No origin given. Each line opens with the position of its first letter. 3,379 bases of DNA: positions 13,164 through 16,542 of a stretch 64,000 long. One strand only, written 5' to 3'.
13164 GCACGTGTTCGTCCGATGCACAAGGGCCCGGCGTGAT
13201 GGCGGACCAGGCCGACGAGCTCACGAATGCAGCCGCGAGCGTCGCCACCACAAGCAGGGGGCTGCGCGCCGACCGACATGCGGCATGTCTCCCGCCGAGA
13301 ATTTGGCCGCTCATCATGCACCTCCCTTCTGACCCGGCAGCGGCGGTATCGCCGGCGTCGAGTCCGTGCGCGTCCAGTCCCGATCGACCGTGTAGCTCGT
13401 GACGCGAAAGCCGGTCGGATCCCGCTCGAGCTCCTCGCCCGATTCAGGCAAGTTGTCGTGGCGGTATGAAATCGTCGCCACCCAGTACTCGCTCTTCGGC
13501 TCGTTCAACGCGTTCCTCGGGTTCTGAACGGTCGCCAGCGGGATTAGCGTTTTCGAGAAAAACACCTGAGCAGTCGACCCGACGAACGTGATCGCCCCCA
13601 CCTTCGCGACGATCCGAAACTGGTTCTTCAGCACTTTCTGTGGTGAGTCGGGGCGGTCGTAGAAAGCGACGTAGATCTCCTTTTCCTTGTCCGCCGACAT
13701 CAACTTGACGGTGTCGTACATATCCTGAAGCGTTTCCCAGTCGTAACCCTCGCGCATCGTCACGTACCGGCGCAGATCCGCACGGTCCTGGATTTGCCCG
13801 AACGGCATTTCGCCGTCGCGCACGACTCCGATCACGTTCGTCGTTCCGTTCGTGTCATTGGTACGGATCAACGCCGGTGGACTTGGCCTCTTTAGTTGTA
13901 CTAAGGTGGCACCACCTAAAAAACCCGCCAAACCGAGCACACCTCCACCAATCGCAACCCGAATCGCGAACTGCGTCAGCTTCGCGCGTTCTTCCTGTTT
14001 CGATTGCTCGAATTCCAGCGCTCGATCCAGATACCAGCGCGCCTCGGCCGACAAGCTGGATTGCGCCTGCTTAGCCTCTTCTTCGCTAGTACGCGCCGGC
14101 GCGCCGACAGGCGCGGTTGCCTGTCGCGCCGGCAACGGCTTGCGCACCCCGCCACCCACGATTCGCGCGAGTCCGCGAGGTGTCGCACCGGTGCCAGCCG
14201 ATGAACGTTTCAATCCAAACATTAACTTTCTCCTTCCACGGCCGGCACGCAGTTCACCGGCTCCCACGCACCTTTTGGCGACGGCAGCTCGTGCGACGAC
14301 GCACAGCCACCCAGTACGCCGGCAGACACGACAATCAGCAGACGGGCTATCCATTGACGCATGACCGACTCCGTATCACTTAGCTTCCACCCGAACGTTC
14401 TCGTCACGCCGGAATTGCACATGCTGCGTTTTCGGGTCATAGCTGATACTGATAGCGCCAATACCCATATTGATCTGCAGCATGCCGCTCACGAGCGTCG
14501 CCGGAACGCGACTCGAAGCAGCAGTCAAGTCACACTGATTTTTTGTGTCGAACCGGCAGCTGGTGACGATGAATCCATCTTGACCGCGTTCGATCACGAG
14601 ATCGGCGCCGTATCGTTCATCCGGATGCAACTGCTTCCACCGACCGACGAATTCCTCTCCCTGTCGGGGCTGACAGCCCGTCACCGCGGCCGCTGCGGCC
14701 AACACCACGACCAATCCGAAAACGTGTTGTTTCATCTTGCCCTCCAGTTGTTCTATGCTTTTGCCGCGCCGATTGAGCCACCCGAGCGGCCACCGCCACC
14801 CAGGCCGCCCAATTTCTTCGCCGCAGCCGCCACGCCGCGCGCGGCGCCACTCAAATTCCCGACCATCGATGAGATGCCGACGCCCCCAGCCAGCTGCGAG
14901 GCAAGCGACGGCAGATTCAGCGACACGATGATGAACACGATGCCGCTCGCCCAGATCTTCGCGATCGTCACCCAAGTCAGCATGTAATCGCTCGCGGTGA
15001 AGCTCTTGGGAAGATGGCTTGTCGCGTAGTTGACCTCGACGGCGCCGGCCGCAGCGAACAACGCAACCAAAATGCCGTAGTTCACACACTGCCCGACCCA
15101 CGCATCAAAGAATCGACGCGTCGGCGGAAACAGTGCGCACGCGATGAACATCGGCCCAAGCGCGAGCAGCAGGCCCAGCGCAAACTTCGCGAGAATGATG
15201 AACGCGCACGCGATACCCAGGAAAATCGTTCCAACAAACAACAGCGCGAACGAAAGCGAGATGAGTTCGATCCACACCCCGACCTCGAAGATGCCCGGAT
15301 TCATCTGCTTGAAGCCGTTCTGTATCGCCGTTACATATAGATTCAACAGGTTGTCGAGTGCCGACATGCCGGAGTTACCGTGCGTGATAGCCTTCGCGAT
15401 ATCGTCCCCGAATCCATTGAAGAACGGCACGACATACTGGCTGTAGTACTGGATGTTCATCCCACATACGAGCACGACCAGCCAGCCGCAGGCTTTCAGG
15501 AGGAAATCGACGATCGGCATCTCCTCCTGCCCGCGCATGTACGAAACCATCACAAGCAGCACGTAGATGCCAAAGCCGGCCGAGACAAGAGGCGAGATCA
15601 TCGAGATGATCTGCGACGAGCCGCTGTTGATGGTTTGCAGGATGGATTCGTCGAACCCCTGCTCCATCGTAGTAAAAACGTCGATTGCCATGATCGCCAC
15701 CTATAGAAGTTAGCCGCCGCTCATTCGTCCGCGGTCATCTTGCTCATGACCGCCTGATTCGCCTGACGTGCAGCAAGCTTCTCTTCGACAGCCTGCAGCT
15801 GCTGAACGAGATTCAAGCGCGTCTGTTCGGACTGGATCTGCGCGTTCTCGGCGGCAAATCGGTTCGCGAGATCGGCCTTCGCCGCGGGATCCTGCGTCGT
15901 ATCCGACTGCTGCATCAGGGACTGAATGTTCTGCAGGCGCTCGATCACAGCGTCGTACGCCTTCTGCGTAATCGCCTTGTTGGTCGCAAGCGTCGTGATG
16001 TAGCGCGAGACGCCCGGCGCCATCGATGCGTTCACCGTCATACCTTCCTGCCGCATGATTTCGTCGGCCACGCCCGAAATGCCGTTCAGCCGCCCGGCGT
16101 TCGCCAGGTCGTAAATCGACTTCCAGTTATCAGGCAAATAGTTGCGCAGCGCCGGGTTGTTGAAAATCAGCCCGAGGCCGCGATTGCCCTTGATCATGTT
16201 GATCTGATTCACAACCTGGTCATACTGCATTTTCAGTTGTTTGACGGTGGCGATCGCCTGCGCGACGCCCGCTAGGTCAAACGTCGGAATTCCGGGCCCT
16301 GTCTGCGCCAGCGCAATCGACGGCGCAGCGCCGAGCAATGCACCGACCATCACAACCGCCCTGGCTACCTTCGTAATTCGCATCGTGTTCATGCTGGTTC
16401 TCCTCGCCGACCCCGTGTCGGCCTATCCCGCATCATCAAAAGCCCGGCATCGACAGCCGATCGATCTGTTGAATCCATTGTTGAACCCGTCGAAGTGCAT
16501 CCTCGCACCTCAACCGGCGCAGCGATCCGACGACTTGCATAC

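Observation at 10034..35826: One continuous super-operon fuses a VirB/VirD4 (type IVa) secretion system with a complete R64/PAPI-type thin-pilus (type IVb pilus) gene set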

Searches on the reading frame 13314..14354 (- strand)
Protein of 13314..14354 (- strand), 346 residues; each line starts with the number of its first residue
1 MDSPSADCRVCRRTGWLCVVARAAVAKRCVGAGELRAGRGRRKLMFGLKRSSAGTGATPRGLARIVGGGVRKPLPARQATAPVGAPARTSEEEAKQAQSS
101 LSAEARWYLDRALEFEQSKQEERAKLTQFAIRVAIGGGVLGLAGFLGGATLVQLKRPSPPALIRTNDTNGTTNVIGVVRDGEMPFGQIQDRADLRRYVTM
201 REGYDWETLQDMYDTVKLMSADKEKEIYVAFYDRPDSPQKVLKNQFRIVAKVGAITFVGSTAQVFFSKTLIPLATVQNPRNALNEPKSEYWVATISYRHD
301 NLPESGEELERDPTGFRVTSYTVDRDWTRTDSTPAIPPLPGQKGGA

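Call 8: search_protein_families(library=pfam, proteins=[window:13314-14354:-], max_evalue=0.01)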
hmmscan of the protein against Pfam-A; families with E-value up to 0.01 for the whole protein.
window:13314-14354:- (346 aa): 1 family
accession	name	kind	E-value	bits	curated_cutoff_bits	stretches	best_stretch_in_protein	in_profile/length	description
PF04335.19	VirB8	-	2.3e-35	122.8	23.2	1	112-326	2-213/213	VirB8 protein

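Call 56: search_protein_families(library=ncbifam, proteins=[window:13314-14354:-], max_evalue=1)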
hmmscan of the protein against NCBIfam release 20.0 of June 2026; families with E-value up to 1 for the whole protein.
window:13314-14354:- (346 aa): 1 family
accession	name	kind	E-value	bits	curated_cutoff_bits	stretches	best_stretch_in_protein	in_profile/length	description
NF010439.0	PRK13865.1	equivalog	1.7e-14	53.9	188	1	126-328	36-229/237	type IV secretion system protein VirB8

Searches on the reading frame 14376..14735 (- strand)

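Call 56: search_protein_families(library=ncbifam, proteins=[window:14376-14735:-], max_evalue=1)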
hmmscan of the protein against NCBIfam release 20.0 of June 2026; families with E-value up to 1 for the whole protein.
window:14376-14735:- (119 aa): 2 families
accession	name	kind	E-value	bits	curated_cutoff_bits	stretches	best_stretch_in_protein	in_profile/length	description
TIGR03066.1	Gem_osc_para_1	paralog_domain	0.058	13.5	93.25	1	4-62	3-62/121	TIGR03066 family protein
TIGR03669.1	urea_ABC_arch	equivalog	0.075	12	494.8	1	21-108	250-329/375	urea ABC transporter substrate-binding protein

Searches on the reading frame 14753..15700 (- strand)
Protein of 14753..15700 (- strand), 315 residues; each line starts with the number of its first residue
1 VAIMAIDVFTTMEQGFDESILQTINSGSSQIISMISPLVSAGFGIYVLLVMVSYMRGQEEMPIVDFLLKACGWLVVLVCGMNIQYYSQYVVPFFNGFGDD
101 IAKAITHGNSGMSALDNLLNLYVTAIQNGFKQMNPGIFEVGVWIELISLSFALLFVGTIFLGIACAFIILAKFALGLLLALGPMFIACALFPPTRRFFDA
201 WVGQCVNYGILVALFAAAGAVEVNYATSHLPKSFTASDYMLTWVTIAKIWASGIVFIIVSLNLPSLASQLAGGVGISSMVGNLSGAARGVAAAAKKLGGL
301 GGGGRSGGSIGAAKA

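Call 8: search_protein_families(library=pfam, proteins=[window:14753-15700:-], max_evalue=0.01)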
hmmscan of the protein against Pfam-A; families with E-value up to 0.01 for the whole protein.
window:14753-15700:- (315 aa): 1 family
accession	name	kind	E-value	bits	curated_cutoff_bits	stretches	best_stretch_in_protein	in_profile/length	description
PF04610.19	TrbL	-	3.1e-39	135.4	25.9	1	44-260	2-212/215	TrbL/VirB6 plasmid conjugal transfer protein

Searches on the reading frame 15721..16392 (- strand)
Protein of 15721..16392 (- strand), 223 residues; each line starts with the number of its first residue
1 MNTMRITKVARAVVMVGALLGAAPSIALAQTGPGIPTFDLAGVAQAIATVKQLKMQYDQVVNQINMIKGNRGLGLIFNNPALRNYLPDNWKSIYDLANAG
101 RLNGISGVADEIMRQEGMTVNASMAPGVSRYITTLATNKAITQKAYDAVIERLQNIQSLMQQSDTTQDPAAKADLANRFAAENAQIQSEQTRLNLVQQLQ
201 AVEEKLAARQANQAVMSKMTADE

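Call 8: search_protein_families(library=pfam, proteins=[window:15721-16392:-], max_evalue=0.01)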
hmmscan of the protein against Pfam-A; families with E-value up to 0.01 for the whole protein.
window:15721-16392:- (223 aa): 2 families
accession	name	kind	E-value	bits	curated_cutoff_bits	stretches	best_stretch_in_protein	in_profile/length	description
PF07996.16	T4SS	-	1.1e-36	127.5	24.7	1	34-210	1-195/197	Type IV secretion system proteins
PF06628.17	Catalase-rel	-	0.006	17.1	30.1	0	167-209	18-60/65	Catalase-related immune-responsive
